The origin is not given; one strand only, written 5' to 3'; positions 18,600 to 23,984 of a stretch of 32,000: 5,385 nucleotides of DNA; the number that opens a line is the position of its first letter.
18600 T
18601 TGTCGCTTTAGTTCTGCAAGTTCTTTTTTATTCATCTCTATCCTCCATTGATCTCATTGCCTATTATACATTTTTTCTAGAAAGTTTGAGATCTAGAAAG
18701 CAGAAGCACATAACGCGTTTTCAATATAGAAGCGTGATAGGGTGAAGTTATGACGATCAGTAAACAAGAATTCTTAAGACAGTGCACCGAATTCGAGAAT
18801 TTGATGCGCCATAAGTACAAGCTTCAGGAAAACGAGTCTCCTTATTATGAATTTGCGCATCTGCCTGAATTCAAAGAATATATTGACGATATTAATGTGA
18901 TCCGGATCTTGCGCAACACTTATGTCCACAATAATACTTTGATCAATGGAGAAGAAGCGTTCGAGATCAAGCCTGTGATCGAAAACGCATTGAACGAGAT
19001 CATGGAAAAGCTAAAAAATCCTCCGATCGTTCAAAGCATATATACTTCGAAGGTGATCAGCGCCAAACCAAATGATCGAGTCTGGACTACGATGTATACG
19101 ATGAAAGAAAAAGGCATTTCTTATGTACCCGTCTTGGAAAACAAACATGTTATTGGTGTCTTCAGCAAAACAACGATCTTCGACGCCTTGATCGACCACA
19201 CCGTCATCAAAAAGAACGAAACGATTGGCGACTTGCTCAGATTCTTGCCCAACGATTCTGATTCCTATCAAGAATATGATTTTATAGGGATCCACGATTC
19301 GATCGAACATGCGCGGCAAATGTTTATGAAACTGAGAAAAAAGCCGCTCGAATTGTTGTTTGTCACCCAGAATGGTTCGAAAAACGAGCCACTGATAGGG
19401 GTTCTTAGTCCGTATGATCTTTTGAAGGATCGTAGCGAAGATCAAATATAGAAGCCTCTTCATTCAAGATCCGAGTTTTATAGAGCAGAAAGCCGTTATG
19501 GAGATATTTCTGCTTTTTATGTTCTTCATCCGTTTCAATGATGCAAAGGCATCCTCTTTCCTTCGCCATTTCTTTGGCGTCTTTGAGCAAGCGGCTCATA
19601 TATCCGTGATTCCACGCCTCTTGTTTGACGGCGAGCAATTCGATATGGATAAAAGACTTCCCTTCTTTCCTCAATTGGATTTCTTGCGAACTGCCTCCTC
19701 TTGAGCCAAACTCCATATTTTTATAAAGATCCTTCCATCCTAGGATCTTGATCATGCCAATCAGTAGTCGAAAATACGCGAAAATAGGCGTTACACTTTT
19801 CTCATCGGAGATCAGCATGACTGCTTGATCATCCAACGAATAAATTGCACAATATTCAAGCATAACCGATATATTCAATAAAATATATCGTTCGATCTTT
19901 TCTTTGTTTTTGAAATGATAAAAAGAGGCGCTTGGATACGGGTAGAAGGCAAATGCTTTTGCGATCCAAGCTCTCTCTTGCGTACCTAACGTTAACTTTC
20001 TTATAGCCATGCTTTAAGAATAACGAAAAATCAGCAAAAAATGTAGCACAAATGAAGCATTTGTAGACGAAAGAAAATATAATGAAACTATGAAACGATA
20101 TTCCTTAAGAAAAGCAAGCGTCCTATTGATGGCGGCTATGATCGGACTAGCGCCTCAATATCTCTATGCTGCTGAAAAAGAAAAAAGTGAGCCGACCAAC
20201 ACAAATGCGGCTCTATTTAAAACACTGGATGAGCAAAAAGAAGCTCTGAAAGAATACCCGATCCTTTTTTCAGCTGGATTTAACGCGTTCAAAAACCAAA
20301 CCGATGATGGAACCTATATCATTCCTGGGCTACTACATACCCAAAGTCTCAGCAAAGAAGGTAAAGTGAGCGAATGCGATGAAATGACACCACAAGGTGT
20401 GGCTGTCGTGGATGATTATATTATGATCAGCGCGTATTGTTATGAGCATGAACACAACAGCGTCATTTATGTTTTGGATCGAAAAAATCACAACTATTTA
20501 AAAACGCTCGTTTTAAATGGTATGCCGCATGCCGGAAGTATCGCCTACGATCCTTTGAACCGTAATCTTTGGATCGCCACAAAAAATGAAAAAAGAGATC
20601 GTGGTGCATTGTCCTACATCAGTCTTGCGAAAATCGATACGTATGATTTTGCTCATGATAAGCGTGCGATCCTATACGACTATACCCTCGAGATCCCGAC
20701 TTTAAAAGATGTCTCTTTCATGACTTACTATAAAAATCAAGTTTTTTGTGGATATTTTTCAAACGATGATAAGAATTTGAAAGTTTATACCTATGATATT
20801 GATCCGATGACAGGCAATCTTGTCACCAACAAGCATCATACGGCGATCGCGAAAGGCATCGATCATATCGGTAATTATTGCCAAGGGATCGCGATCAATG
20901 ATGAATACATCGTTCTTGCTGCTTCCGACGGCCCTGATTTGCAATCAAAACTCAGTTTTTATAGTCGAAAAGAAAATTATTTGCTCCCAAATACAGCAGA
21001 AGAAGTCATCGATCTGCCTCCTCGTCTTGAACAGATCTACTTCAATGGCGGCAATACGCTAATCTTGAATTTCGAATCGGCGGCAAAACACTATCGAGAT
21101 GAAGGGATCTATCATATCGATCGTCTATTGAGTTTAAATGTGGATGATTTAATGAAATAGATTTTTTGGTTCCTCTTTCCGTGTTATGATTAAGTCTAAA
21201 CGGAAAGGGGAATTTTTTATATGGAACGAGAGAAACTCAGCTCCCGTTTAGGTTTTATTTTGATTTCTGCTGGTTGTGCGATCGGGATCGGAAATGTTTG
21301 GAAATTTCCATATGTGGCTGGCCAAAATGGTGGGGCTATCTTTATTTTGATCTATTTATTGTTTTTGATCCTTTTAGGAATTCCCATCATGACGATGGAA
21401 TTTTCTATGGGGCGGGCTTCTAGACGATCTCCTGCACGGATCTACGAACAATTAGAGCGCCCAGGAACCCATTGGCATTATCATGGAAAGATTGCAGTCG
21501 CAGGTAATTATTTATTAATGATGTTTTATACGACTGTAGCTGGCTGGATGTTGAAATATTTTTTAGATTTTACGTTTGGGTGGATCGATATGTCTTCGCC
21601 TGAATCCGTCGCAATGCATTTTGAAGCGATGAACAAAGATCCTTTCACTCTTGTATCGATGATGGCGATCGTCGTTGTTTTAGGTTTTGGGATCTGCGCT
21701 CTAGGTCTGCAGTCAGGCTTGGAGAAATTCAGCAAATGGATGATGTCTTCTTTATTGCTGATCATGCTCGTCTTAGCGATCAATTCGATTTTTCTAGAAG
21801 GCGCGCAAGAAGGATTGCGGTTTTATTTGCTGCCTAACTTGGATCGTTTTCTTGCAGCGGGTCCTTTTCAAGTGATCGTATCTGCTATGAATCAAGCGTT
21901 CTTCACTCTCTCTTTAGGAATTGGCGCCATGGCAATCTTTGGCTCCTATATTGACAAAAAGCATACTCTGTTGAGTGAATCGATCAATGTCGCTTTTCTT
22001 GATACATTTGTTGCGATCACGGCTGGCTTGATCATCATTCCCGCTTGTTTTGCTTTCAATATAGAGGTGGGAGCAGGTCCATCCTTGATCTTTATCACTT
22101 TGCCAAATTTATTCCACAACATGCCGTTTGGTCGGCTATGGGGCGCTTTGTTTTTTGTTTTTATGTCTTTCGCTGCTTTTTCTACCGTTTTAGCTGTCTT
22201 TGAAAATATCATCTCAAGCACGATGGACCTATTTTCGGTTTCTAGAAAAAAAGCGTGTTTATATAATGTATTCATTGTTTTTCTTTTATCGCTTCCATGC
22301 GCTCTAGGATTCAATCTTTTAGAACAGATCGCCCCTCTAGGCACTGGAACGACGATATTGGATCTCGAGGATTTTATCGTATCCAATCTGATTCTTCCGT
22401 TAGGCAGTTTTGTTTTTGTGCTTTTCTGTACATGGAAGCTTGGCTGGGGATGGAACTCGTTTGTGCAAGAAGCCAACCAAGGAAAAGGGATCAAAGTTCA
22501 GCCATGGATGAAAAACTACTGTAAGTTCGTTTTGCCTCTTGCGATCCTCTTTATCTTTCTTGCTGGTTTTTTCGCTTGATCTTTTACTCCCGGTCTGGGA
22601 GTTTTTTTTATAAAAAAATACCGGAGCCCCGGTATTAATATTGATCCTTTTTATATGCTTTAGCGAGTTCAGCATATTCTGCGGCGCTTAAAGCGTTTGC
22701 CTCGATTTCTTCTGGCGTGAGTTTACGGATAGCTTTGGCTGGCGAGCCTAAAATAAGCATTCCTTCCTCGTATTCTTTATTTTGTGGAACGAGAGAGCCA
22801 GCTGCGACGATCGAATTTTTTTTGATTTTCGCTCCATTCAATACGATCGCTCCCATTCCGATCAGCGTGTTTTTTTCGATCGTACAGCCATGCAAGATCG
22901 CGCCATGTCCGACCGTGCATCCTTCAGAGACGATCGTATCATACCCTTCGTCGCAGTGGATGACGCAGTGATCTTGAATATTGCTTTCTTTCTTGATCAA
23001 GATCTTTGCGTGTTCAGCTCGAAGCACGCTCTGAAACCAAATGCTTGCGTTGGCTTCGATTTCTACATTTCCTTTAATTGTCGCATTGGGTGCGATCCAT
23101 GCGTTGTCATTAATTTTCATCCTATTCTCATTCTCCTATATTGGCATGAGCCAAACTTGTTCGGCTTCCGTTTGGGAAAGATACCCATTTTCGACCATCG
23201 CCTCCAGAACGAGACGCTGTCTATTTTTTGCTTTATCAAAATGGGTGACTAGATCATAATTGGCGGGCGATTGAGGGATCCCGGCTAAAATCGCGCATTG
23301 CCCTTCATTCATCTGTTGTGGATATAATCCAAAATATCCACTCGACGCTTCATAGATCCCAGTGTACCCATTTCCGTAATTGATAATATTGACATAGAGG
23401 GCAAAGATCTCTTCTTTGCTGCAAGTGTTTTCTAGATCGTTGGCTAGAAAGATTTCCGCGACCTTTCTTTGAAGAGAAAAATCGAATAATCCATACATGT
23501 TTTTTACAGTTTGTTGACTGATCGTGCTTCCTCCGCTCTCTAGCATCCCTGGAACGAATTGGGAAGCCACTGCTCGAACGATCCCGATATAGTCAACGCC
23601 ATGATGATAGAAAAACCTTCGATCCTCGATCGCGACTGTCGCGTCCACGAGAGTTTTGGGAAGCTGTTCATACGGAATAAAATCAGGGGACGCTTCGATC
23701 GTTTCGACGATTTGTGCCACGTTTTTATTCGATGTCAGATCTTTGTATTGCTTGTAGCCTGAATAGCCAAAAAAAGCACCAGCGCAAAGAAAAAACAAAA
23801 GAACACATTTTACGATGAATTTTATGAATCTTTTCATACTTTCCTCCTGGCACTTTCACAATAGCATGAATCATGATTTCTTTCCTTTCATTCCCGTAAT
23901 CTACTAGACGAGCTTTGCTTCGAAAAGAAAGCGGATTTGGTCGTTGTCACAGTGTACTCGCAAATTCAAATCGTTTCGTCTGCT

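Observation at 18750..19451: Fusion of a HEPN-like Rx4H domain to a CBS pair: candidate ligand-gated RNase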

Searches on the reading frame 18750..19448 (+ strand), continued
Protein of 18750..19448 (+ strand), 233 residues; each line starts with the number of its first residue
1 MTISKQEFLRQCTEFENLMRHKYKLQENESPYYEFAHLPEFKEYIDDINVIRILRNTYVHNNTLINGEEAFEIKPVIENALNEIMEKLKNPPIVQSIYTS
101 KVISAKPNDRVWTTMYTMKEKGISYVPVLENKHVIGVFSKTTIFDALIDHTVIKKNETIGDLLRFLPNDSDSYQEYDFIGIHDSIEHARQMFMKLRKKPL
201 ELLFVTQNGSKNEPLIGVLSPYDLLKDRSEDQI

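Call 90: list_cluster_members(proteins=[P0013, P0017, P0021, P0030, P0041, P0057, P0104, P0114, P0224, P0011])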
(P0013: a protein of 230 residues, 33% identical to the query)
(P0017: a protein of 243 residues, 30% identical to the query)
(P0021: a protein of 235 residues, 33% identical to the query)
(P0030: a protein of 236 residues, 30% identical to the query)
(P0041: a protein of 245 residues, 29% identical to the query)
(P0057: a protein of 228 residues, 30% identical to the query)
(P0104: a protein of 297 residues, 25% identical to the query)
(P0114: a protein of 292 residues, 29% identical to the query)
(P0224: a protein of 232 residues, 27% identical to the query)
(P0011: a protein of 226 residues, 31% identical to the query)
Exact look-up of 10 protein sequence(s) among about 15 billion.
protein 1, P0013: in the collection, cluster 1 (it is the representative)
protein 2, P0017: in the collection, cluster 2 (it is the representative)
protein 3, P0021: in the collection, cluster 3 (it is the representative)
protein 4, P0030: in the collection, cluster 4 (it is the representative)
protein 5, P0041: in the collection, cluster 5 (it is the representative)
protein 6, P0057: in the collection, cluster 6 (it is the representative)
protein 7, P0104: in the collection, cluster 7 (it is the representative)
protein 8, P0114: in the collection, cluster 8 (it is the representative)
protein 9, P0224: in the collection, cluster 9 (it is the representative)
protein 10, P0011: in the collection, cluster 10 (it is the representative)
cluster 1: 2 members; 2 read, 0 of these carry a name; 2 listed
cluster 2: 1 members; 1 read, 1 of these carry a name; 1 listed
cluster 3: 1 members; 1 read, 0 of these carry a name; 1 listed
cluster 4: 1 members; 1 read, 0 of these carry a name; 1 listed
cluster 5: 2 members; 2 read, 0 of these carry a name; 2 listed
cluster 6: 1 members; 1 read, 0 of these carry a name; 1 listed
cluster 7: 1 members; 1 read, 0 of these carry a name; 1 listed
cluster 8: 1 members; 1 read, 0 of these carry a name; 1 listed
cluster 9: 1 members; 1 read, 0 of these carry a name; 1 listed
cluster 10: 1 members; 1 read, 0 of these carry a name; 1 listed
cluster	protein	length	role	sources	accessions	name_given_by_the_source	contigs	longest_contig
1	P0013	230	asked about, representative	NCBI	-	-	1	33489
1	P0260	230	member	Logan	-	-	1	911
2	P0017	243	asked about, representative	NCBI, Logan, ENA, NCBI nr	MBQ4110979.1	MAG: CBS domain-containing protein [Clostridia bacterium] | CBS domain-containing protein [Clostridia bacterium]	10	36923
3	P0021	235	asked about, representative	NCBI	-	-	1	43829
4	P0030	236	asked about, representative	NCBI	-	-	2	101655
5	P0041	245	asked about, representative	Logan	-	-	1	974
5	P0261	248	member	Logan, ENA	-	-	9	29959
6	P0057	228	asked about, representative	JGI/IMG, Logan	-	-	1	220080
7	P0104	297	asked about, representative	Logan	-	-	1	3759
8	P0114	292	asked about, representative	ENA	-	-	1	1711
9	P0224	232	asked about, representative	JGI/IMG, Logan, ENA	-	-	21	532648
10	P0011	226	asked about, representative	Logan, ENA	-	-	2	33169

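Call 91: find_encoding_contigs(protein=P0030, flank=5000, max_places=1)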
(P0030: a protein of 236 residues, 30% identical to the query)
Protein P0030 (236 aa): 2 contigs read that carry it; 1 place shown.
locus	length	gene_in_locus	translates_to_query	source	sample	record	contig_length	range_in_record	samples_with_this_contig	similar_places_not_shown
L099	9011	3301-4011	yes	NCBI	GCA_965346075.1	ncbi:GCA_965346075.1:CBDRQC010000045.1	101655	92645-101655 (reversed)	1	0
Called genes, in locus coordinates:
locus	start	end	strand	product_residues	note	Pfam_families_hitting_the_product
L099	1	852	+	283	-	?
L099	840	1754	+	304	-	-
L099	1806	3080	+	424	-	-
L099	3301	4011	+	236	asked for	PF00571:CBS (faint)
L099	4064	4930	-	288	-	PF04015:DUF362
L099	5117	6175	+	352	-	PF01408:GFO_IDH_MocA, PF02894:GFO_IDH_MocA_C, PF22725:GFO_IDH_MocA_C3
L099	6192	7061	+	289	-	PF01261:AP_endonuc_2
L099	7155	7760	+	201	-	-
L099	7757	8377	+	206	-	PF00657:Lipase_GDSL, PF13472:Lipase_GDSL_2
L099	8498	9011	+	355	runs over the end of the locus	PF13493:DUF4118, PF00512:HisKA, PF02518:HATPase_c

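Call 92: find_encoding_contigs(protein=P0057, flank=5000, max_places=1)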
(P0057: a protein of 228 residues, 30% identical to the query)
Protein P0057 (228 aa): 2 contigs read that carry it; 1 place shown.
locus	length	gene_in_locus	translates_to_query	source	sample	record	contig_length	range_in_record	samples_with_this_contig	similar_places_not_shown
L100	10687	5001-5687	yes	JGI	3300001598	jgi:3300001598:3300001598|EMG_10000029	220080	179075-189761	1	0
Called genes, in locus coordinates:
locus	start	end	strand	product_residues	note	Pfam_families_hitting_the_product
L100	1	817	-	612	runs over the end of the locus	-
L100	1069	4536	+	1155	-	-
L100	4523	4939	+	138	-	PF00903:Glyoxalase (weak)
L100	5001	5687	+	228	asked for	PF00571:CBS (faint)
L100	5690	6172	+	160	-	-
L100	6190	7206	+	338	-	PF00149:Metallophos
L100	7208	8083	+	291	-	-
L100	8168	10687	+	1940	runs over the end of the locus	PF13306:LRR_5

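Call 93: find_encoding_contigs(protein=P0021, flank=5000, max_places=1)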
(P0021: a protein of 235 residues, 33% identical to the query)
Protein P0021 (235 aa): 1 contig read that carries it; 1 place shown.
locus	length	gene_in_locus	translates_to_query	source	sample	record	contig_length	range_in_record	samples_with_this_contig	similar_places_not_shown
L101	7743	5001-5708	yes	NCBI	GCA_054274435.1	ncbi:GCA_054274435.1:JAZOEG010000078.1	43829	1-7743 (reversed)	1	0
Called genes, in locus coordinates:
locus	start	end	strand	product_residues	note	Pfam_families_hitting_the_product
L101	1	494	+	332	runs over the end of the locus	PF02504:FA_synthesis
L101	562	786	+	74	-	PF00550:PP-binding, PF14573:PP-binding_2 (weak), PF23297:ACP_SdgA_C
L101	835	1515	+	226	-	PF14622:Ribonucleas_3_3, PF00636:Ribonuclease_3, PF00035:dsrm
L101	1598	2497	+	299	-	PF04055:Radical_SAM, PF16199:Radical_SAM_C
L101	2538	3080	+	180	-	PF21349:RUBY_RBDX, PF02915:Rubrerythrin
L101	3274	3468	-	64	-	-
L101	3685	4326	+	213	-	PF00702:Hydrolase, PF13419:HAD_2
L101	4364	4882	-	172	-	PF00160:Pro_isomerase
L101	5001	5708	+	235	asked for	PF00571:CBS (faint)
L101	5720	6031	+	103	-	PF01906:YbjQ_1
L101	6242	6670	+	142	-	PF00572:Ribosomal_L13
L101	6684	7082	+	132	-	PF00380:Ribosomal_S9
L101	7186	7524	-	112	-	-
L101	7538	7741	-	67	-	?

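Call 94: find_encoding_contigs(protein=P0017, flank=5000, max_places=1)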
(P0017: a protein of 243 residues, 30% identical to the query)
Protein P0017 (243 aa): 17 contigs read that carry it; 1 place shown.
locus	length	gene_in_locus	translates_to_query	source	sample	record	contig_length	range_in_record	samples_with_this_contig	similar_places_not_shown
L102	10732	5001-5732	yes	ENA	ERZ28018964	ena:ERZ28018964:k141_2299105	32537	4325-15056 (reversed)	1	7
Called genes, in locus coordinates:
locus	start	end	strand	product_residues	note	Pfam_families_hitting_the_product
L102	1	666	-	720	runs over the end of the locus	PF07833:Cu_amine_oxidN1, PF09826:Beta_propel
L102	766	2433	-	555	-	PF00753:Lactamase_B, PF12706:Lactamase_B_2 (weak), PF22505:RNase_J_b_CASP, PF07521:RMMBL, PF17770:RNase_J_C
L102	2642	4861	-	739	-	PF24894:Hexapep_GlmU (faint), PF00132:Hexapep (weak), PF25087:GMPPB_C, PF25084:LbH_EIF2B, PF02878:PGM_PMM_I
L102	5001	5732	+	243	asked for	PF00571:CBS (faint)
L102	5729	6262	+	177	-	PF01965:DJ-1_PfpI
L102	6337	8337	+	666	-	PF09334:tRNA-synt_1g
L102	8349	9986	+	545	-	PF00749:tRNA-synt_1c, PF19269:Anticodon_2 (weak)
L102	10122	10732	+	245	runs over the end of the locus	PF02698:DUF218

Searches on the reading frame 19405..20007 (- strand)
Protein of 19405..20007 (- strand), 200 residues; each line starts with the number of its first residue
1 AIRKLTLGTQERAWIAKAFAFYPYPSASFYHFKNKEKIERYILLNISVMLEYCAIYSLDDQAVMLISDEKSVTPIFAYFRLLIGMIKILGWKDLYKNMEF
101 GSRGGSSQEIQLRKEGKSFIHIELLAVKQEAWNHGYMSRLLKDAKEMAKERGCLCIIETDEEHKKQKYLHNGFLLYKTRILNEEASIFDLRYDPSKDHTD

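Call 11: search_protein_families(library=pfam, proteins=[window:19405-20007:-], max_evalue=0.01)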
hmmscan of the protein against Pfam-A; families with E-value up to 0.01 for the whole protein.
window:19405-20007:- (200 aa): 2 families
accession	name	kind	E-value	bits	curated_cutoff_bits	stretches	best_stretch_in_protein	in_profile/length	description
PF00583.31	Acetyltransf_1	-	2.5e-07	31.4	20.7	1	111-165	55-106/116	Acetyltransferase (GNAT) family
PF13508.13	Acetyltransf_7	-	5.1e-05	24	27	1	114-173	22-82/84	Acetyltransferase (GNAT) domain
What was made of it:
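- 19428..19451 (+): Non-conserved C-terminal tail (aa 227-233) and stop codon. It lies inside the 47-nt convergent overlap with the GNAT gene (19405-20010, minus strand). The GNAT assignment is from call 11.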

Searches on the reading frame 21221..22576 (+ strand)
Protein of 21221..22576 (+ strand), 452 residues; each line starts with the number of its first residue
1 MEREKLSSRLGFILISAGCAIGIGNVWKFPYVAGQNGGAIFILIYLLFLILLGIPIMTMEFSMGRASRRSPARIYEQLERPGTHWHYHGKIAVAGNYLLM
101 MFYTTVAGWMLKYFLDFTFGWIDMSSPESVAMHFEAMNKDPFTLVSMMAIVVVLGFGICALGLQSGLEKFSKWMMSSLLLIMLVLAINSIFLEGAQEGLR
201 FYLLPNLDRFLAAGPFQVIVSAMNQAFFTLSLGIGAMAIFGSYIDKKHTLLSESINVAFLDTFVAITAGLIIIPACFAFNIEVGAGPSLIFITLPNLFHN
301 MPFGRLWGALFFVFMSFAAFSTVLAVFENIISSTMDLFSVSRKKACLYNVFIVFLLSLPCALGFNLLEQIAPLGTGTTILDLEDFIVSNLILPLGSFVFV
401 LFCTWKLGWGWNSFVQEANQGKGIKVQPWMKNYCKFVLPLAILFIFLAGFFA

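Call 11: search_protein_families(library=pfam, proteins=[window:21221-22576:+], max_evalue=0.01)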
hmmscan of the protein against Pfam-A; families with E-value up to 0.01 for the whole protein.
window:21221-22576:+ (452 aa): 1 family
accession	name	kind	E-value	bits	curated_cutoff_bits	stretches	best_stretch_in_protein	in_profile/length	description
PF00209.24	SNF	-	1.4e-54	186.1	27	2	146-449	178-480/524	Sodium:neurotransmitter symporter family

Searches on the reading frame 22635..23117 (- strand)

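Call 11: search_protein_families(library=pfam, proteins=[window:22635-23117:-], max_evalue=0.01)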
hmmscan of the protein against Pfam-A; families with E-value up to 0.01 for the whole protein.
window:22635-23117:- (160 aa): 3 families
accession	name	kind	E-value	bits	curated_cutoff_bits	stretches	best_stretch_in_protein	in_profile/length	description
PF00132.30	Hexapep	-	8.8e-19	66.8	27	2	77-110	1-34/36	Bacterial transferase hexapeptide (six repeats)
PF25084.1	LbH_EIF2B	-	9.1e-07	29.3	54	1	38-114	21-97/105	EIF2B subunit epsilon LbH domain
PF14602.12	Hexapep_2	-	8e-05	22.7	27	1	79-109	3-31/34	Hexapeptide repeat of succinyl-transferase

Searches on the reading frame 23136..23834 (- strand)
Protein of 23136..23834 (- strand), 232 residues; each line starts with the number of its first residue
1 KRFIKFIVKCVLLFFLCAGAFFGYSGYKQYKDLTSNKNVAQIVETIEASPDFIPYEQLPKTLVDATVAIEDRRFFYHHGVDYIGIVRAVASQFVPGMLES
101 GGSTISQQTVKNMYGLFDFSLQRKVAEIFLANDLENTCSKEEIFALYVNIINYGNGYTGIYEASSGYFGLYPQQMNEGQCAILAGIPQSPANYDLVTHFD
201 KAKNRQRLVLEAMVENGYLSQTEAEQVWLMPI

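Call 11: search_protein_families(library=pfam, proteins=[window:23136-23834:-], max_evalue=0.01)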
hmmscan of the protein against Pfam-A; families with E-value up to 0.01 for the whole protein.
window:23136-23834:- (232 aa): 1 family
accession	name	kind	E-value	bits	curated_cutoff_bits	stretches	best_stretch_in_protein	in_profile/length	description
PF00912.28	Transgly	-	2.6e-53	180.5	27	1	47-213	11-177/178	Transglycosylase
